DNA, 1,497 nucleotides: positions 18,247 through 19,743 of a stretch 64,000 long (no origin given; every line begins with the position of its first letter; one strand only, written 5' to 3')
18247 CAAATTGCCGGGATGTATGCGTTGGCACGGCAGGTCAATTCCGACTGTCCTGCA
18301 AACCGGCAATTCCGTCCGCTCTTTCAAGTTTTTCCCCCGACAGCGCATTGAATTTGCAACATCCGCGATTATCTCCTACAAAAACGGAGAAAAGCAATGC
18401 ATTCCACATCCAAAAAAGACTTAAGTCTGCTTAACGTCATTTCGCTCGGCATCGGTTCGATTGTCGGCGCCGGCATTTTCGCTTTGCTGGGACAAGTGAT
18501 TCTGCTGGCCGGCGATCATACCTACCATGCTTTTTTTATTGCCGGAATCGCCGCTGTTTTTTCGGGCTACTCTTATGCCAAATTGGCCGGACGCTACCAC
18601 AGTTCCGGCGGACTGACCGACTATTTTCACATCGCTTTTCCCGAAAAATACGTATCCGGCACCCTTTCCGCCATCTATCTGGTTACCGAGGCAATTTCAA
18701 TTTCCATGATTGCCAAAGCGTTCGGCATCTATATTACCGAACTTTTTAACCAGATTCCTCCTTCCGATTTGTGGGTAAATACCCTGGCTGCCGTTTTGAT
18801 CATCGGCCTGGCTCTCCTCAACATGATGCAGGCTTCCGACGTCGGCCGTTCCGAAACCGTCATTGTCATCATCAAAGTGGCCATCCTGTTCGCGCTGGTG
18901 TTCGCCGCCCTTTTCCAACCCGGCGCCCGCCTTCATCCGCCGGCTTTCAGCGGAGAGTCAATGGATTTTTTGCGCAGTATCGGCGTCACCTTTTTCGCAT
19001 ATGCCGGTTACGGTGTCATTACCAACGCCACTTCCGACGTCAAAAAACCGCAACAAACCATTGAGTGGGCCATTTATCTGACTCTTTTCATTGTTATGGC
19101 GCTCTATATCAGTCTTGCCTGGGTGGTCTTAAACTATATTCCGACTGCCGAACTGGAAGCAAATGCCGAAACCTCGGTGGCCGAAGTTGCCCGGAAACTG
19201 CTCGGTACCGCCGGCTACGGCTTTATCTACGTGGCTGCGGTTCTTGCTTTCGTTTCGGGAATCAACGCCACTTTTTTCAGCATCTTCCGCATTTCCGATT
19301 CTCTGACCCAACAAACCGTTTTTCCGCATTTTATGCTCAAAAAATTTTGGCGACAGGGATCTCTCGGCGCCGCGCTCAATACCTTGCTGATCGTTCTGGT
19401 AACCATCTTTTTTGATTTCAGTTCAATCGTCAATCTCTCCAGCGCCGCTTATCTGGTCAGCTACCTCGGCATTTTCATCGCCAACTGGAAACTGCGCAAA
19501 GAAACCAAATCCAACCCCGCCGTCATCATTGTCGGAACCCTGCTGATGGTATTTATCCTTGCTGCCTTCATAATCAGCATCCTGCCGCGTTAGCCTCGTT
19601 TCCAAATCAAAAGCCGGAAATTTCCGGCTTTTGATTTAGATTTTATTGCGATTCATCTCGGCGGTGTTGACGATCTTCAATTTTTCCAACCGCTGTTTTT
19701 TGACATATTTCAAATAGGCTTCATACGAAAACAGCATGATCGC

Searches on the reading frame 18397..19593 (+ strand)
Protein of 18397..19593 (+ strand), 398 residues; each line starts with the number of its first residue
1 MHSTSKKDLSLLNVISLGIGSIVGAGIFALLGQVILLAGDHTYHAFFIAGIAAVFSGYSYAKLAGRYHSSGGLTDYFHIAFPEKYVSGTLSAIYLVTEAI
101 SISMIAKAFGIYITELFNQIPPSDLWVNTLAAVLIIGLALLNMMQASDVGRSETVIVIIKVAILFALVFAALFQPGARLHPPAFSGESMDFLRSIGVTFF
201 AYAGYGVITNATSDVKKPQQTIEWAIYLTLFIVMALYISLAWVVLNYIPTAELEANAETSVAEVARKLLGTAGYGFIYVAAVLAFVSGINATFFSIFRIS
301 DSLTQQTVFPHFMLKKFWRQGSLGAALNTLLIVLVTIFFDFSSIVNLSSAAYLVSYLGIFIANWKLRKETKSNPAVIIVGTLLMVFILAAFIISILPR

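Call 3: search_protein_families(library=pfam, proteins=[window:18397-19593:+])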
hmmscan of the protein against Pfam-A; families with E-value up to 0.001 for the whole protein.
window:18397-19593:+ (398 aa): 3 families
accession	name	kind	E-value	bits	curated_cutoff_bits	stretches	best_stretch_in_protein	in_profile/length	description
PF13520.12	AA_permease_2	-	4e-33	115.4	27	1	9-397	1-407/427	Amino acid permease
PF00324.27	AA_permease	-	2e-19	70.1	24.6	1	14-395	2-415/470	Amino acid permease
PF03845.19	Spore_permease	-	4.4e-05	22.9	23.4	1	9-245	2-232/321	Spore germination protein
